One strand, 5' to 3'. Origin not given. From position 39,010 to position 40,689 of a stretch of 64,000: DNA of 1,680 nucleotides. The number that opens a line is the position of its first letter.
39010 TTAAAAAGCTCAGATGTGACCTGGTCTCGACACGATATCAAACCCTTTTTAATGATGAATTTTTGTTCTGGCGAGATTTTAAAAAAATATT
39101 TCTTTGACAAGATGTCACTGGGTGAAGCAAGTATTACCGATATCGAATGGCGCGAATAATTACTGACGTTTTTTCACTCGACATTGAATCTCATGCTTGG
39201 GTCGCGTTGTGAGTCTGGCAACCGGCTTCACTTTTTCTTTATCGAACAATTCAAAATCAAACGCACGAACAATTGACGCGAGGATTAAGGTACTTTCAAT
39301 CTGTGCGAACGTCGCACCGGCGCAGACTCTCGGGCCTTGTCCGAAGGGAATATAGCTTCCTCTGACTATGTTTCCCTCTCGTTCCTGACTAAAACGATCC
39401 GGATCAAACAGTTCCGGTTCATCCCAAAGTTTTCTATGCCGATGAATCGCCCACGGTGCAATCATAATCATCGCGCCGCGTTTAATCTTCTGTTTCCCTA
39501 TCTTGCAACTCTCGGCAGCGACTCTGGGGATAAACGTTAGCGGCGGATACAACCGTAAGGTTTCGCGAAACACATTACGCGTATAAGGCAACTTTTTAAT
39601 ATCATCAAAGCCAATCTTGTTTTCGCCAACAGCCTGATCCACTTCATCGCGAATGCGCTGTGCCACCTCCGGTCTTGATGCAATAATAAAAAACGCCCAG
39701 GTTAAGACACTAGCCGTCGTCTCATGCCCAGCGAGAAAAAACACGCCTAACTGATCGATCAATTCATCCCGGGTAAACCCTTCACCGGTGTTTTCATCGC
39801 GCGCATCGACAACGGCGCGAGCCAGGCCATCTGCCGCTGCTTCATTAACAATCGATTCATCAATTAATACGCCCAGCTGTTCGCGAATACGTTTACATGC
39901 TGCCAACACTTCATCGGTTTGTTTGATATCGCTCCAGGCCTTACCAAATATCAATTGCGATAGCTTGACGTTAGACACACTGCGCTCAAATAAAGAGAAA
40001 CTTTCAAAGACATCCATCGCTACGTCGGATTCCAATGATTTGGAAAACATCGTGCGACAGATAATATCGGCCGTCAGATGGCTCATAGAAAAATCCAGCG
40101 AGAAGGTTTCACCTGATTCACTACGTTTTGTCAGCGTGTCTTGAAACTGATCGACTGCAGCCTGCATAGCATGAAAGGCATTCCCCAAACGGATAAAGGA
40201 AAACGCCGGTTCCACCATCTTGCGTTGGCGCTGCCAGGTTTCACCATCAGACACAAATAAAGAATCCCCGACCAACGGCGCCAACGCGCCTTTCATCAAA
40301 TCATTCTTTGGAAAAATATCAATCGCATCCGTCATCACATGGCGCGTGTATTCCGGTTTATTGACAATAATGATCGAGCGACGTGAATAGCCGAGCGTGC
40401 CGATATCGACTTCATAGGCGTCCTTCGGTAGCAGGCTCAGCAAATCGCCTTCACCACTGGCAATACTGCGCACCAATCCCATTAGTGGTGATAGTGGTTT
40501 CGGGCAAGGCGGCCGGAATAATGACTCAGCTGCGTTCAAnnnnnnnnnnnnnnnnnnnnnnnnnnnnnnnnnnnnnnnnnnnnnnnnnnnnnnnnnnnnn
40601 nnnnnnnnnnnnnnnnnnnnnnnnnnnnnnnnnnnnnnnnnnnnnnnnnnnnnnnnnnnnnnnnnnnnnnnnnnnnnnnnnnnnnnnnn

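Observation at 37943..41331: ATP-grasp ligase / cytochrome P450 / membrane protein cassette wired to a PpsR-type operator inside the PGC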

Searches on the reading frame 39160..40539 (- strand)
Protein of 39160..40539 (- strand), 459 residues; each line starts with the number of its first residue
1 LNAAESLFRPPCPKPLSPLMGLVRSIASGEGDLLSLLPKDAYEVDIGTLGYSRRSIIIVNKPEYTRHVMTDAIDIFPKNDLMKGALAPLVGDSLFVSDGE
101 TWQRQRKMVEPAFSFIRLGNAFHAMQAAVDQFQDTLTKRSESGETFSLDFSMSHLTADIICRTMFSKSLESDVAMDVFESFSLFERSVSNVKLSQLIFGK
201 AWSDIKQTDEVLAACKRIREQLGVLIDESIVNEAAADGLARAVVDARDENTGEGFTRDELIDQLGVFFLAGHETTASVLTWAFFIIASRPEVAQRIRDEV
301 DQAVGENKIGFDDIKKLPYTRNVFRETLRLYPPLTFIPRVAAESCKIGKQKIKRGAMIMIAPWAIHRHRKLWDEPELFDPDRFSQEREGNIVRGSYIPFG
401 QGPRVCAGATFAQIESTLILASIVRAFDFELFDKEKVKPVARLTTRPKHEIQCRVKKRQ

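Call 5: search_protein_families(library=pfam, proteins=[window:39160-40539:-], max_evalue=0.01)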
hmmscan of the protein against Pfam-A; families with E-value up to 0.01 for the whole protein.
window:39160-40539:- (459 aa): 1 family
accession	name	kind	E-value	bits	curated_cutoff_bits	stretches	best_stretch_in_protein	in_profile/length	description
PF00067.27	p450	-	2.4e-82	277.6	22.8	1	17-442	7-447/462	Cytochrome P450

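Call 6: search_protein_families(library=ncbifam, proteins=[window:39160-40539:-], max_evalue=0.01)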
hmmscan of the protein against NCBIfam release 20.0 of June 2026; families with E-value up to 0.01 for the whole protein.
window:39160-40539:- (459 aa): 10 families
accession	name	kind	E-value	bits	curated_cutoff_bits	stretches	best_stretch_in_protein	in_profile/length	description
NF051859.1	AlbFlvMonOxTrpSyn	equivalog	1e-53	182.5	700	1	41-450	49-450/457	bifunctional albaflavenone monooxygenase/terpene synthase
NF045812.1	PentlenOxigase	equivalog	1.1e-51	176.1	800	1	58-458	48-440/444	pentalenene oxygenase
NF050147.1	aminopyruv_ApyO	equivalog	5.1e-45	153.9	525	1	91-457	77-423/444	RiPP biosynthesis cytochrome P450 ApyO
TIGR04538.1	P450_cycloAA_1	subfamily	1.8e-16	60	500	1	319-424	257-363/395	cytochrome P450, cyclodipeptide synthase-associated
TIGR04515.1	P450_rel_GT_act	subfamily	2.1e-09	37.3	343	1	322-389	262-329/386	P450-derived glycosyltransferase activator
NF041802.1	P450_SolI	exception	3e-09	35.8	850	1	323-428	299-396/424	solanimycin biosynthesis cytochrome P450 SolI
NF041177.1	Cyp119_Thmprot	equivalog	3.8e-09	35.8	680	1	312-438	234-352/368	cytochrome P450 Cyp119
NF053744.1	FAProxCypCBc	equivalog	3.6e-08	32.4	600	1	320-452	276-409/416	CYP152 family fatty-acid peroxygenase CypC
NF045816.1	PentlenlactSyn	equivalog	2.3e-07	29.9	700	1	255-425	214-364/396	pentalenolactone synthase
TIGR04458.1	CYP450_TxtE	equivalog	0.00052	18.8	500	1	322-425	278-373/403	4-nitrotryptophan synthase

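Call 26: search_solved_structures(query=window:39160-40539:-, max_evalue=1e-20)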
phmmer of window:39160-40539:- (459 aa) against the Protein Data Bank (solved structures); distinct sequences matched with E-value up to 1e-20: 202 (the best 60 are shown).
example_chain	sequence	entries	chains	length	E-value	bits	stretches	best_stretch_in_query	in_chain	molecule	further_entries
6j94_A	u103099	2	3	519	5.9e-53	183.3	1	48-434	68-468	Protein LUTEIN DEFICIENT 5, chloroplastic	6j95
6l8i_A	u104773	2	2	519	1.6e-52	181.9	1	49-434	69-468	Protein LUTEIN DEFICIENT 5, chloroplastic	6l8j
7wzl_A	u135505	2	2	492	7.7e-51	176.4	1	54-458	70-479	Putative cytochrome P450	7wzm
4r1z_A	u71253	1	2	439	2.4e-40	141.8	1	56-431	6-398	Cyp17a1 protein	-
6b82_A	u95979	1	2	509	6.9e-40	140.3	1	10-431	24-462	Cytochrome P450, family 17, subfamily A, polypeptide 1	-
6l8h_A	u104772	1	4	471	2.2e-39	138.6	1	49-447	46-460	Carotene epsilon-monooxygenase, chloroplastic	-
5vcd_A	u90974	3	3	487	5.3e-39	137.4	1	250-433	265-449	Cytochrome P450 3A4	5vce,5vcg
3dbg_A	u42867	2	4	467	2.9e-38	134.9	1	47-449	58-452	Putative cytochrome P450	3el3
9yk4_A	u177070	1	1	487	4.9e-38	134.2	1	250-433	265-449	Cytochrome P450 3A4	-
6ma7_A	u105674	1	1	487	5.7e-38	134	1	250-433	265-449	Cytochrome P450 3A4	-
4ny4_A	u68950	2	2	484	5.8e-38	133.9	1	250-433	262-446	Cytochrome P450 3A4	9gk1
1w0e_A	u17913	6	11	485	5.8e-38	133.9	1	250-433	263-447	CYTOCHROME P450 3A4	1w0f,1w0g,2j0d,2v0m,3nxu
1tqn_A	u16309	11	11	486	5.9e-38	133.9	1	250-433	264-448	cytochrome P450 3A4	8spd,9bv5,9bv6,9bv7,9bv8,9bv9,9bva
7lxl_A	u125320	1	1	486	5.9e-38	133.9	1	250-433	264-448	Cytochrome P450 3A4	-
3tjs_A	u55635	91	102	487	5.9e-38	133.9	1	250-433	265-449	Cytochrome P450 3A4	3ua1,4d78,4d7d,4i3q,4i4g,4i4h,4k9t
4d6z_A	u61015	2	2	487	9.8e-38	133.2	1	254-433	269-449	CYTOCHROME P450 3A4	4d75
7kvk_A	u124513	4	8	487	2.1e-37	132.1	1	250-433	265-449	Cytochrome P450 3A4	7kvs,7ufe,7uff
8gk3_A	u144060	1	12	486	3.4e-37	131.4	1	245-432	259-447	Cytochrome P450 3A7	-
4r20_A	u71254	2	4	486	3.8e-37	131.2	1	92-430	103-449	Cytochrome P450 family 17 polypeptide 2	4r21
7mk8_A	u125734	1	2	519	4.3e-37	131.1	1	245-432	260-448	Isoform 2 of Cytochrome P450 3A7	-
5veu_A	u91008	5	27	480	1.5e-35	126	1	252-433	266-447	Cytochrome P450 3A5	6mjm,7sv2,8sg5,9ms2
7lad_A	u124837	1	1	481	1.5e-35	126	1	252-433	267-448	Cytochrome P450 3A5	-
6c93_A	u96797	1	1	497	3.3e-35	124.8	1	230-452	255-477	Cytochrome P450 4B1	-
5t6q_A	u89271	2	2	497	1.7e-34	122.5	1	230-452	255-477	Cytochrome P450 4B1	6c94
2q9f_A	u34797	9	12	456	1.9e-34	122.4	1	54-458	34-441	Cytochrome P450 46A1 | Cholesterol 24-hydroxylase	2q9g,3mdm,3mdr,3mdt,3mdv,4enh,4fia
6n6q_A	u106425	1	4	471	3.4e-34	121.5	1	84-458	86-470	Cytochrome P450 (CYP102L1)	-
3cbd_A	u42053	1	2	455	1.2e-32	116.4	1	88-449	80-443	Bifunctional P-450/NADPH-P450 reductase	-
1zoa_A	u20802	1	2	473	3.7e-32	114.8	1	88-449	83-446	Bifunctional P-450:NADPH-P450 reductase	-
5b2u_A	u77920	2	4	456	4.4e-32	114.6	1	88-449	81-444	Bifunctional cytochrome P450/NADPH--P450 reductase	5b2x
7y9l_A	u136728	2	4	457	5.8e-32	114.2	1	88-449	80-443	Bifunctional cytochrome P450/NADPH--P450 reductase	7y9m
1bu7_A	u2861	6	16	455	6e-32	114.1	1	88-449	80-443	PROTEIN (CYTOCHROME P450) | CYTOCHROME P450 BM-3 | CYTOCHROME P450 102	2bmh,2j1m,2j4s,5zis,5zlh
23ub_A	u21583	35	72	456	6e-32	114.1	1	88-449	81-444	Bifunctional cytochrome P450/NADPH--P450 reductase | Bifunctional P-450/NADPH-P450 reductase | Bifunctional cytochrome P450/NADPH-P450 reductase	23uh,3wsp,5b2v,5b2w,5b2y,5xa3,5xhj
1bvy_A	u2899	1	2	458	6.1e-32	114.1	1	88-449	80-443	PROTEIN (CYTOCHROME P450 BM-3)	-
4zfa_A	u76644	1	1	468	6.6e-32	114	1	88-449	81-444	Bifunctional P-450/NADPH-P450 reductase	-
3ben_A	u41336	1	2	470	6.7e-32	114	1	88-449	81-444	Cytochrome P450 102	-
2ij2_A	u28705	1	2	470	6.7e-32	114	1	88-449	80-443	Cytochrome P450 BM3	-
3kx4_A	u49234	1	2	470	6.7e-32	114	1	88-449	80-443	Bifunctional P-450/NADPH-P450 reductase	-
1fag_A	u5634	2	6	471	6.7e-32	113.9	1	88-449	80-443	CYTOCHROME P450 BM-3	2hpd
2nnb_A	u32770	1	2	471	6.7e-32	113.9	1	88-449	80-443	Bifunctional P-450:NADPH-P450 reductase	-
1jpz_A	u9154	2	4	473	6.8e-32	113.9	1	88-449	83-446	BIFUNCTIONAL P-450:NADPH-P450 REDUCTASE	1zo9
6k24_A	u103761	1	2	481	7.1e-32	113.9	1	88-449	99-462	Bifunctional cytochrome P450/NADPH--P450 reductase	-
3hf2_A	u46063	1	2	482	7.3e-32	113.8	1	88-449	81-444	Bifunctional P-450/NADPH-P450 reductase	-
7wg0_A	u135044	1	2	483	7.3e-32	113.8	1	88-449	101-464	Bifunctional cytochrome P450/NADPH--P450 reductase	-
4kpb_A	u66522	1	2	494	7.7e-32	113.8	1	88-449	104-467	Cytochrome P450 BM-3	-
4kew_A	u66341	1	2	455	7.8e-32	113.7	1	88-449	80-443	Bifunctional P-450/NADPH-P450 reductase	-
6jmw_A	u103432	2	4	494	7.9e-32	113.7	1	88-449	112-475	Bifunctional cytochrome P450/NADPH--P450 reductase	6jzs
4kpa_A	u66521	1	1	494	7.9e-32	113.7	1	88-449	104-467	Cytochrome P450 BM-3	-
4kf0_A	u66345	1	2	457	7.9e-32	113.7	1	88-449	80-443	Bifunctional P-450/NADPH-P450 reductase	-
2uwh_A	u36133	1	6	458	7.9e-32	113.7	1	88-449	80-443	BIFUNCTIONAL P-450: NADPH-P450 REDUCTASE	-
3qi8_B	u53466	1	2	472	8e-32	113.7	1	89-450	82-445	Evolved Cytochrome P450 variant (22A3)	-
5jq2_A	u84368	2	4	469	9.2e-32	113.5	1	88-449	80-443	P450 BM3 L407C heme domain mutant | Bifunctional cytochrome P450/NADPH--P450 reductase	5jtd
1zo4_A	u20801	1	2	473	9.2e-32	113.5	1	88-449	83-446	Bifunctional P-450:NADPH-P450 reductase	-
5dyp_A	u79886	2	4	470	1e-31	113.4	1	88-449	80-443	Bifunctional P-450/NADPH-P450 reductase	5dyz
9isu_A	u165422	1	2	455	1.1e-31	113.2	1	87-449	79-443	Bifunctional cytochrome P450/NADPH--P450 reductase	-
9ist_A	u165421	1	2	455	1.2e-31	113.1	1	88-449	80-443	Bifunctional cytochrome P450/NADPH--P450 reductase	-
3m4v_A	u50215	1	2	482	1.3e-31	113.1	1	88-449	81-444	Bifunctional P-450/NADPH-P450 reductase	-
9iss_A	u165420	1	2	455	1.4e-31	113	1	88-449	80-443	Bifunctional cytochrome P450/NADPH--P450 reductase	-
3npl_A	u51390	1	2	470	1.4e-31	112.9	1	87-449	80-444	Bifunctional P-450/NADPH-P450 reductase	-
9wma_A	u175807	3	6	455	1.5e-31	112.8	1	87-449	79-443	Bifunctional cytochrome P450/NADPH--P450 reductase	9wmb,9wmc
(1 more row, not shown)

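Call 59: search_solved_structures(query=window:39160-40539:-, max_evalue=1e-45, show_alignments=3)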
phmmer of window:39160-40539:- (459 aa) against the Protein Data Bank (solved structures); distinct sequences matched with E-value up to 1e-45: 3.
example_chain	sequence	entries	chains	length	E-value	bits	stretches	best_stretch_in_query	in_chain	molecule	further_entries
6j94_A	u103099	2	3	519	5.9e-53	183.3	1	48-434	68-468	Protein LUTEIN DEFICIENT 5, chloroplastic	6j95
6l8i_A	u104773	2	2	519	1.6e-52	181.9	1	49-434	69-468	Protein LUTEIN DEFICIENT 5, chloroplastic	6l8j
7wzl_A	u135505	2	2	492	7.7e-51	176.4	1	54-458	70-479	Putative cytochrome P450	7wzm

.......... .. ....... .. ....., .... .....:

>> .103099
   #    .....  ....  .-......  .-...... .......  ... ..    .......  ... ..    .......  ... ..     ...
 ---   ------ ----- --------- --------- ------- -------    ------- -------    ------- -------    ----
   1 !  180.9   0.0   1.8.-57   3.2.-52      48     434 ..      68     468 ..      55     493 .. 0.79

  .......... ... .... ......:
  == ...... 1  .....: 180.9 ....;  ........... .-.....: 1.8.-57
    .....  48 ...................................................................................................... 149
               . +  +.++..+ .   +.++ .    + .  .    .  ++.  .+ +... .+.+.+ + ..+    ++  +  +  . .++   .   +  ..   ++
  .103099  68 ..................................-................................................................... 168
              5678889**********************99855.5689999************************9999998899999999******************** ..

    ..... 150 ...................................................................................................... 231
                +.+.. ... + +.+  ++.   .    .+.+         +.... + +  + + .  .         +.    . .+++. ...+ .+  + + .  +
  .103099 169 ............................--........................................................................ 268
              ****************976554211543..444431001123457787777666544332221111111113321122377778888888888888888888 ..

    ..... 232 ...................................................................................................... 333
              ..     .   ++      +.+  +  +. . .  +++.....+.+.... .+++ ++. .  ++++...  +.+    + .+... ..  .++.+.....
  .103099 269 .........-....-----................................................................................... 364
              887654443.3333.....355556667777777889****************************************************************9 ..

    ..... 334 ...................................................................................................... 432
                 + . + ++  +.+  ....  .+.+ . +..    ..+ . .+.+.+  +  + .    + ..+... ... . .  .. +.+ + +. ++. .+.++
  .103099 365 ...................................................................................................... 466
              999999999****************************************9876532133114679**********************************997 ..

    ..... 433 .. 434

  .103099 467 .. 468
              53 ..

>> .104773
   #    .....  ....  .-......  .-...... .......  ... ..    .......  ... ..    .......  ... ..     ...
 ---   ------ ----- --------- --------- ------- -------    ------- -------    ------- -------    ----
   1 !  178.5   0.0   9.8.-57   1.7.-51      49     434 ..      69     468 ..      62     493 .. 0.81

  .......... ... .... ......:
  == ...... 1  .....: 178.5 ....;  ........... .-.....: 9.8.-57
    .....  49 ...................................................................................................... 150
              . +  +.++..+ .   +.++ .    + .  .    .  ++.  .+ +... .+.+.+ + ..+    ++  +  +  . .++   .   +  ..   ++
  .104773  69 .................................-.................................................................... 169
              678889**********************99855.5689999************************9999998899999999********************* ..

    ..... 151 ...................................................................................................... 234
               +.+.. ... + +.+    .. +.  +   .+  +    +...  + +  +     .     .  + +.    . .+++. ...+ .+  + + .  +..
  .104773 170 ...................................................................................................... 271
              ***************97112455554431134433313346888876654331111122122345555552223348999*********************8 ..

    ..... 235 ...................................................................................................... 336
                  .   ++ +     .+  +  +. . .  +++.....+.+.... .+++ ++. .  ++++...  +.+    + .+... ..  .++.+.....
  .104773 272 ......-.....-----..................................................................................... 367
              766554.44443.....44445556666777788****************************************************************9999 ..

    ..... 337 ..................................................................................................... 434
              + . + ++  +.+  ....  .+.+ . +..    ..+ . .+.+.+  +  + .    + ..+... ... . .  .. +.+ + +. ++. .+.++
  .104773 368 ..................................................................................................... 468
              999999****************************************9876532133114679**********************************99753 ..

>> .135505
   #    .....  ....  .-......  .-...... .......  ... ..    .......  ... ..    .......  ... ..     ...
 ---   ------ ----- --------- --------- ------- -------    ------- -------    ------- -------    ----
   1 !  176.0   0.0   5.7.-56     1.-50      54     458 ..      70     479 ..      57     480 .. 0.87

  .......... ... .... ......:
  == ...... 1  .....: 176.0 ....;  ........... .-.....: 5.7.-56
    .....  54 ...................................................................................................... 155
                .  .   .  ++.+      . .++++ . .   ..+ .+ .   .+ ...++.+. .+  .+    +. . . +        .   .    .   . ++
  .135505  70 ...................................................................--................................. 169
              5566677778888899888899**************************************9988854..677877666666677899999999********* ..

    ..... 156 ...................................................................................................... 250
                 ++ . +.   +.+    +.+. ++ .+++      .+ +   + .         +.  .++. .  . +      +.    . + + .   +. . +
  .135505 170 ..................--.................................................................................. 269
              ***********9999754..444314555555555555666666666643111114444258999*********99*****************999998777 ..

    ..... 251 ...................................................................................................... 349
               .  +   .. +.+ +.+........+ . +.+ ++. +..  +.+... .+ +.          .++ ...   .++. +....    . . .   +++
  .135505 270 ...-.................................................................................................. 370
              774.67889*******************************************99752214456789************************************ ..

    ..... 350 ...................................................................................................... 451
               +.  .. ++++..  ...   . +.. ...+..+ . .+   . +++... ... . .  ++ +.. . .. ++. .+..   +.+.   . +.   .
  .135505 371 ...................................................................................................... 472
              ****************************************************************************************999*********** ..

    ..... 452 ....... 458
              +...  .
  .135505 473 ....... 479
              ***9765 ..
